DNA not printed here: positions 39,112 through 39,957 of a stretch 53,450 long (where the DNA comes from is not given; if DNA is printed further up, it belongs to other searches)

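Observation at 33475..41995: Four-paralogue family of membrane-anchored Snf7/ESCRT-III-PspA-like proteins with swapped N-terminal TM modules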

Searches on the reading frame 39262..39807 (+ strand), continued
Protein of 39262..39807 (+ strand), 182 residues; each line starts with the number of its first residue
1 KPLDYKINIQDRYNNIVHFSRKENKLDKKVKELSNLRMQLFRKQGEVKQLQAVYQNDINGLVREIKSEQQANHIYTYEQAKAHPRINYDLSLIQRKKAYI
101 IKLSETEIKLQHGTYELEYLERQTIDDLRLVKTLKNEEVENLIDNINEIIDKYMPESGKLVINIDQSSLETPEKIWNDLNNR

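Call 37: find_encoding_contigs(protein=P0006, flank=10000, max_places=3)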
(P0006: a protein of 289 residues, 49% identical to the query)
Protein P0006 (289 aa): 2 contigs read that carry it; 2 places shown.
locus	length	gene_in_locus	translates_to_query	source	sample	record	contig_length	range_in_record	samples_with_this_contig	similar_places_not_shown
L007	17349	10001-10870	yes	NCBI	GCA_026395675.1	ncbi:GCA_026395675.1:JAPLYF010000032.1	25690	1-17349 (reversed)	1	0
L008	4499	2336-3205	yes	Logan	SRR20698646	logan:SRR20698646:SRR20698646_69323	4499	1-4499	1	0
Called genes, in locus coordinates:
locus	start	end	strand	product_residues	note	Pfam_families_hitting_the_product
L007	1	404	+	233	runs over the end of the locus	PF09863:DUF2090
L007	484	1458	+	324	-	PF00294:PfkB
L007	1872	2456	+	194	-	PF01928:CYTH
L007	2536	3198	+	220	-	PF00590:TP_methylase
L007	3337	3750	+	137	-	PF00383:dCMP_cyt_deam_1 (weak)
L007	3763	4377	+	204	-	PF00657:Lipase_GDSL, PF13472:Lipase_GDSL_2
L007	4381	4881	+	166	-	-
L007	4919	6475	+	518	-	PF00133:tRNA-synt_1, PF01406:tRNA-synt_1e, PF09334:tRNA-synt_1g, PF00133:tRNA-synt_1, PF01406:tRNA-synt_1e (weak)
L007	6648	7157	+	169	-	PF02674:Colicin_V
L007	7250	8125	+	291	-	PF01026:TatD_DNase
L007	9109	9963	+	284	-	-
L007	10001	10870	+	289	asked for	-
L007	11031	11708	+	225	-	-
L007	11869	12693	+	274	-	-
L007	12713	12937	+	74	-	-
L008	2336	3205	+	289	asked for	-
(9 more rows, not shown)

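Call 38: search_protein_families(library=pfam, proteins=[P0029, P0046, P0054, P0074, P0150, P0039, P0052, P0061, P0068, P0070], max_evalue=0.01)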
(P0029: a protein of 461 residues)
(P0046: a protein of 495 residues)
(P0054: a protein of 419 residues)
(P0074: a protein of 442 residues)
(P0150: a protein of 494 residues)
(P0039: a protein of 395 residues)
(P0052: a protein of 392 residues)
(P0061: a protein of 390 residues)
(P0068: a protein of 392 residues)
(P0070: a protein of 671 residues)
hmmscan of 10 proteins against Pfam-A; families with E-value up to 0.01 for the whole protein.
P0029 (461 aa): 1 family
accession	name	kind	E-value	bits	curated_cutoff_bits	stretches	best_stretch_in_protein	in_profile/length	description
PF15346.11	ARGLU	-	0.0014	19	27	1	194-277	49-129/149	Arginine and glutamate-rich 1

P0046 (495 aa): 0 families

P0054 (419 aa): 0 families

P0074 (442 aa): 0 families

P0150 (494 aa): 3 families
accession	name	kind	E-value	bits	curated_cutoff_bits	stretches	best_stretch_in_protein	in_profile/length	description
PF03544.19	TonB_C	-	2.5e-18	66.7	24.6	1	260-331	2-79/79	Gram-negative bacterial TonB protein C-terminal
PF07603.17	Lcl_C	-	2.8e-18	66.7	34.9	1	366-453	1-89/117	Lcl C-terminal domain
PF01017.26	STAT_alpha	-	0.0095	16.4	27.5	1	53-143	2-90/167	STAT transcription factor, coiled-coil domain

P0039 (395 aa): 0 families

P0052 (392 aa): 0 families

P0061 (390 aa): 0 families

P0068 (392 aa): 17 families
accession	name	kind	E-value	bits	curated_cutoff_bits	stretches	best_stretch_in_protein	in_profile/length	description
PF07719.23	TPR_2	-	2.2e-15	55.9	27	3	292-321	5-34/34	Tetratricopeptide repeat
PF00515.34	TPR_1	-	7e-14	51.4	27.8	2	292-321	5-34/34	Tetratricopeptide repeat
PF14559.12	TPR_19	-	1.9e-10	41.4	25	2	306-360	9-65/68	Tetratricopeptide repeat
PF13414.12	TPR_11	-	3.7e-10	39.8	26.8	2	306-335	12-41/42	TPR repeat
PF13181.12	TPR_8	-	7.8e-08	32.3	25.7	1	292-321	5-34/34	Tetratricopeptide repeat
PF13431.12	TPR_17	-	4.3e-07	30.1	24.4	1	310-342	1-33/34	Tetratricopeptide repeat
PF13432.12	TPR_16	-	4.4e-07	30.7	32.7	0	226-277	3-53/65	Tetratricopeptide repeat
PF13428.12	TPR_14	-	1.8e-05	25.4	23.5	0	231-256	12-37/44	Tetratricopeptide repeat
PF13374.12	TPR_10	-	4e-05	23.9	27.5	0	292-316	6-30/42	Tetratricopeptide repeat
PF13424.12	TPR_12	-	0.00011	22.7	30.1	0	291-349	5-72/77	Tetratricopeptide repeat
PF10373.15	EST1_DNA_bind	-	0.00017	21.6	22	1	307-357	1-51/282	Est1 DNA/RNA binding domain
PF23914.1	TPR_CcmH_CycH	-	0.00028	21.2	42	1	264-346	60-145/158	Cytochrome c-type biogenesis protein H TPR domain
PF13429.12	TPR_15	-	0.00031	20.7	26.2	1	232-320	158-246/280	Tetratricopeptide repeat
PF24575.1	TPR_Slam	-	0.00042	21.2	35.2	0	300-344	59-103/104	Surface lipoprotein assembly modifier, N-terminal TPR repeats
PF13176.12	TPR_7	-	0.00057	20.2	27.9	0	327-353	4-30/36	Tetratricopeptide repeat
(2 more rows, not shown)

P0070 (671 aa): 1 family
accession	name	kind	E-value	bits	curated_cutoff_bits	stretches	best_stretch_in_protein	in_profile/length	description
PF13690.11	CheX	-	4.1e-16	59.2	27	1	50-136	2-82/94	Chemotaxis phosphatase CheX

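Call 44: search_protein_families(library=pfam, alignment_id=A4, max_evalue=5)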
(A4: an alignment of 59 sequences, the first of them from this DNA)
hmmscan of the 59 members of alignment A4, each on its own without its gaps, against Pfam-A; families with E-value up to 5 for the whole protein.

A. member 1, seq(170 aa): 5 families
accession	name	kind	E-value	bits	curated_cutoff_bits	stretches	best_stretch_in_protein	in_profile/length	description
PF00715.22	IL2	-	0.065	13.6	26.2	1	75-155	47-125/145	Interleukin 2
PF07785.16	DUF1623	-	0.11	13.1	25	1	107-141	56-89/90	Protein of unknown function (DUF1623)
PF06810.17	Phage_scaffold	-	0.3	11.5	35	1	10-87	32-109/170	Phage capsid assembly scaffolding protein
PF10796.14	Anti-adapt_IraP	-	0.58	11.3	23.2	1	117-145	35-63/86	Sigma-S stabilisation anti-adaptor protein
PF25366.1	RUFY4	-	2.6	8.8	27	1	9-43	13-47/90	RUFY4-like domain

B. families by the number of members that match (of 59 scanned): 235 families (the first 25 are shown)
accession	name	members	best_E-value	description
PF08581.15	Tup_N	13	6.9e-05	Tup N-terminal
PF00170.26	bZIP_1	7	0.027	bZIP transcription factor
PF12998.12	ING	6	0.0039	Inhibitor of growth proteins N-terminal histone-binding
PF06810.17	Phage_scaffold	5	0.0071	Phage capsid assembly scaffolding protein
PF07743.18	HSCB_C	5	0.0097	HSCB C-terminal oligomerisation domain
PF06133.16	Com_YlbF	5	0.3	Control of competence regulator ComK, YlbF/YmcA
PF10186.14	ATG14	4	0.00095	Vacuolar sorting 38 and autophagy-related subunit 14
PF03776.19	MinE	4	0.0042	Septum formation topological specificity factor MinE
PF08795.16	DUF1796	4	0.005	Putative papain-like cysteine peptidase (DUF1796)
PF06005.17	ZapB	4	0.013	Cell division protein ZapB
PF07785.16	DUF1623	4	0.015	Protein of unknown function (DUF1623)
PF07200.18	Mod_r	4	0.022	Modifier of rudimentary (Mod(r)) protein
PF03938.19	OmpH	4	0.17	Outer membrane protein (OmpH-like)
PF08702.15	Fib_alpha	4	0.25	Fibrinogen alpha/beta chain family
PF16515.11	HIP1_clath_bdg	3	0.029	Clathrin-binding domain of Huntingtin-interacting protein 1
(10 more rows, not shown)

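Call 45: search_solved_structures(query=A4, max_evalue=10)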
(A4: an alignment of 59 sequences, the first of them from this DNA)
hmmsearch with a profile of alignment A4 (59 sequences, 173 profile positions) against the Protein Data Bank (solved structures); distinct sequences matched with E-value up to 10: 25.
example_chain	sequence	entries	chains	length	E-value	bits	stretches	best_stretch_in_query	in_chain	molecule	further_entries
2phz_A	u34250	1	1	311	0.01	18.7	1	12-60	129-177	Iron-uptake system-binding protein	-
2why_A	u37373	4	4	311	0.021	17.7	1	12-60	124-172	Iron-uptake system-binding protein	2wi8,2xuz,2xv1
8qat_A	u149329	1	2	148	0.033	17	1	18-59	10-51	Protein Hook homolog 3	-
9kns_A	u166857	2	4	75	0.039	16.8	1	19-59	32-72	Protein Hook homolog 3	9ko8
4r4l_A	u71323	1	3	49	0.041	16.7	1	11-44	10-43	cGMP-dependent protein kinase 1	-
4r4m_A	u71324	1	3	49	0.076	15.8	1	11-44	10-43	cGMP-dependent protein kinase 1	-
1zxa_A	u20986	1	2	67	0.078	15.8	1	11-44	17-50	cGMP-dependent protein kinase 1, alpha isozyme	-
9w9i_A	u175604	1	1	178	0.081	15.8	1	4-61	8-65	Kinesin-like protein KIF3A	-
3he4_B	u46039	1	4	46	0.096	15.5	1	80-117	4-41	SYNZIP5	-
6z26_A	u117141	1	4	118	0.098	15.5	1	7-59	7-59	Spindle assembly abnormal protein 6 homolog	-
4bry_B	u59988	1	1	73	0.17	14.7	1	6-41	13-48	MULTICILIN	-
7wbn_A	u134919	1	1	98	0.17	14.7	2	9-41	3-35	RevCC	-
4ojk_C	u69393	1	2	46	0.22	14.3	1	10-51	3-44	cGMP-dependent protein kinase 2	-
7bjs_A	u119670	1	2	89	0.24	14.2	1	9-56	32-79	Kinesin heavy chain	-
9erv_A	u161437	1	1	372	0.25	14.2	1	87-170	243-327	RelA/SpoT family protein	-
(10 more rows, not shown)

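Call 60: find_encoding_contigs(protein=P0155, flank=8000, max_places=2)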
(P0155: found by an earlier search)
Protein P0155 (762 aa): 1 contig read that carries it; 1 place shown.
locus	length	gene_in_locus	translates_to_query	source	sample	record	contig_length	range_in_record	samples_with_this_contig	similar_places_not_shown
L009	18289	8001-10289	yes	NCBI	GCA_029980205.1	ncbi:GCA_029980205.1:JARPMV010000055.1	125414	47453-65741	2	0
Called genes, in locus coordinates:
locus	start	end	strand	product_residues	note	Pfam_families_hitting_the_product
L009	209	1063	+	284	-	PF04228:Zn_peptidase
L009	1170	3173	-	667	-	PF01841:Transglut_core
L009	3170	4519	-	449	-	PF01882:DUF58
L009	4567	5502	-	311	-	PF00158:Sigma54_activat (faint), PF05496:RuvB_N (weak), PF00004:AAA, PF07726:AAA_3, PF07728:AAA_5, PF17863:AAA_lid_2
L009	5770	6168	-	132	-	-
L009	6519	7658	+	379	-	PF00805:Pentapeptide, PF00805:Pentapeptide, PF13599:Pentapeptide_4 (weak), PF00805:Pentapeptide, PF13599:Pentapeptide_4 (weak), PF00805:Pentapeptide, PF01582:TIR, PF13676:TIR_2, +3 more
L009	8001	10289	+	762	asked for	-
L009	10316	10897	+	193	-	-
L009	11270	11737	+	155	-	-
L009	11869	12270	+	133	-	-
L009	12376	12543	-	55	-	-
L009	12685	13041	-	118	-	-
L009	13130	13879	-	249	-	PF00731:AIRC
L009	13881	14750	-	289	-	PF12698:ABC2_membrane_3 (weak)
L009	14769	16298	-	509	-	PF00117:GATase, PF07722:Peptidase_C26, PF02540:NAD_synthase, PF03054:tRNA_Me_trans (faint), PF00958:GMP_synt_C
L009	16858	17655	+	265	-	PF00697:PRAI (weak)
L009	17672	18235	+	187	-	PF08207:EFP_N, PF01132:EFP, PF09285:Elong-fact-P_C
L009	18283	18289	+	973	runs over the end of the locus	PF00270:DEAD, PF04851:ResIII (weak), PF00271:Helicase_C, PF22982:WHD_HRQ1 (weak), PF09369:MZB, PF13482:RNase_H_2 (weak)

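Call 61: find_encoding_contigs(protein=P0027, flank=9000, max_places=2)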
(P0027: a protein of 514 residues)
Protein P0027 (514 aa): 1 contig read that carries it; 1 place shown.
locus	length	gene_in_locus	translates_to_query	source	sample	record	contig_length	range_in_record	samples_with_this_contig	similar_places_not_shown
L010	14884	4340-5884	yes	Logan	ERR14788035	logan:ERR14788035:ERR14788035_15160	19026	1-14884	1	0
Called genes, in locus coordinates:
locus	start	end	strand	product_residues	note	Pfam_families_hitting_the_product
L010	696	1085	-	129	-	PF05168:HEPN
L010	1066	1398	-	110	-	PF01909:NTP_transf_2, PF18765:Polbeta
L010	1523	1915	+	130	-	-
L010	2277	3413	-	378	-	-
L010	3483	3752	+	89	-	-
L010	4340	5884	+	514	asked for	-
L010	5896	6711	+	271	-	-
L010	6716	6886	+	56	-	-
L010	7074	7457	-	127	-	PF23455:DUF7129 (faint)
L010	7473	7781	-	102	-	-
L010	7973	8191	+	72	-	-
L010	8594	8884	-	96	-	-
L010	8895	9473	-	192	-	PF04893:Yip1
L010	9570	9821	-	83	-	PF00736:EF1_GNE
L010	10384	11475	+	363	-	PF13506:Glyco_transf_21, PF00535:Glycos_transf_2, PF10111:Glyco_tranf_2_2, PF13641:Glyco_tranf_2_3, PF13632:Glyco_trans_2_3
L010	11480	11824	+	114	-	PF05653:Mg_trans_NIPA, PF00892:EamA (weak)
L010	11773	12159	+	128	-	PF00892:EamA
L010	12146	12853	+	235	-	PF13641:Glyco_tranf_2_3, PF00535:Glycos_transf_2, PF10111:Glyco_tranf_2_2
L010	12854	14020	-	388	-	PF13439:Glyco_transf_4, PF13579:Glyco_trans_4_4, PF00534:Glycos_transf_1, PF13692:Glyco_trans_1_4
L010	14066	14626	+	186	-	PF01864:CarS-like, PF01148:CTP_transf_1 (weak)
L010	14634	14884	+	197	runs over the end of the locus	PF02811:PHP, PF13263:PHP_C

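Call 62: find_encoding_contigs(protein=P0092, flank=9000, max_places=2)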
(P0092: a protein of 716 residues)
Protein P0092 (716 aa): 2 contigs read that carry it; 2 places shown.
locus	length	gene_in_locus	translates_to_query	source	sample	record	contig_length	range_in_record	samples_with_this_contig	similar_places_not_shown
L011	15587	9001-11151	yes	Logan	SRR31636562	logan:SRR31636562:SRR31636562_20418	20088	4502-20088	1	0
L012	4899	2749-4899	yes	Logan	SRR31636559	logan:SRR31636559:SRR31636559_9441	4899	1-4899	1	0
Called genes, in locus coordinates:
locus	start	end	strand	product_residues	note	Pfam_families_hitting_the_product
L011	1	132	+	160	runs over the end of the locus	PF00588:SpoU_methylase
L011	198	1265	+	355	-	PF02441:Flavoprotein, PF00596:Aldolase_II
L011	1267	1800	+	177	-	-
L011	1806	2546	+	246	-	PF01209:Ubie_methyltran, PF13489:Methyltransf_23 (weak), PF13847:Methyltransf_31, PF08241:Methyltransf_11, PF08242:Methyltransf_12, PF13649:Methyltransf_25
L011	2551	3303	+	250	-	PF05175:MTS (weak), PF13489:Methyltransf_23 (weak), PF01209:Ubie_methyltran, PF01728:FtsJ (weak), PF13847:Methyltransf_31, PF08241:Methyltransf_11, PF08242:Methyltransf_12, PF13649:Methyltransf_25, +1 more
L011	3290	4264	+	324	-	PF00890:FAD_binding_2 (faint), PF01134:GIDA (faint), PF01266:DAO (faint), PF01946:Thi4 (faint), PF03486:HI0933_like (faint), PF07992:Pyr_redox_2, PF13738:Pyr_redox_3, PF00070:Pyr_redox, +2 more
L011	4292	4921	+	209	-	-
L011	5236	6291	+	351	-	PF02661:Fic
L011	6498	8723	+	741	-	PF13374:TPR_10 (faint), PF13424:TPR_12 (faint), PF13432:TPR_16 (faint), PF13181:TPR_8 (faint), PF13428:TPR_14 (faint), PF00515:TPR_1 (weak), PF07719:TPR_2 (weak), PF13414:TPR_11 (weak), +1 more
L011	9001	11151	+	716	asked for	-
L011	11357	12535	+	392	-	PF07719:TPR_2 (faint), PF13181:TPR_8 (faint), PF13428:TPR_14 (faint), PF13432:TPR_16 (faint), PF14559:TPR_19 (faint), PF00515:TPR_1 (weak), PF13414:TPR_11 (weak), PF13431:TPR_17 (weak)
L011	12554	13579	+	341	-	-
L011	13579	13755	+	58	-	-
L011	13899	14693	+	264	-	PF01841:Transglut_core, PF04473:DUF553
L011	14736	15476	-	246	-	PF01746:tRNA_m1G_MT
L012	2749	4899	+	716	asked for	?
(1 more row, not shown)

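Call 63: find_encoding_contigs(protein=P0067, flank=7000, max_places=2)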
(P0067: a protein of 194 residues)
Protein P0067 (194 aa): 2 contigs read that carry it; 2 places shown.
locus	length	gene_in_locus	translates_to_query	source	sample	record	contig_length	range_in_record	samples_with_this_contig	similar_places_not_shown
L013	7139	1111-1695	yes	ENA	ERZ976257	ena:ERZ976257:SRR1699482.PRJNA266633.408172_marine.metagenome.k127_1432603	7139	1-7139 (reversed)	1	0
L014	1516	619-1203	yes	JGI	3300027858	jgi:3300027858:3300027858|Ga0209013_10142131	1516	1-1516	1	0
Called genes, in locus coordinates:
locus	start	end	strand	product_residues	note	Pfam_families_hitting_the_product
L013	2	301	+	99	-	?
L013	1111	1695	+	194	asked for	-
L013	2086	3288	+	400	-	PF02441:Flavoprotein, PF04127:DFP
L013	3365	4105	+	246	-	PF03167:UDG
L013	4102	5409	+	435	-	PF25145:NfeD1b_N, PF24961:NfeD_membrane, PF01957:NfeD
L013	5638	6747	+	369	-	PF03773:ArsP_1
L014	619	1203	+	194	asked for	-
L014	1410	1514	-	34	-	?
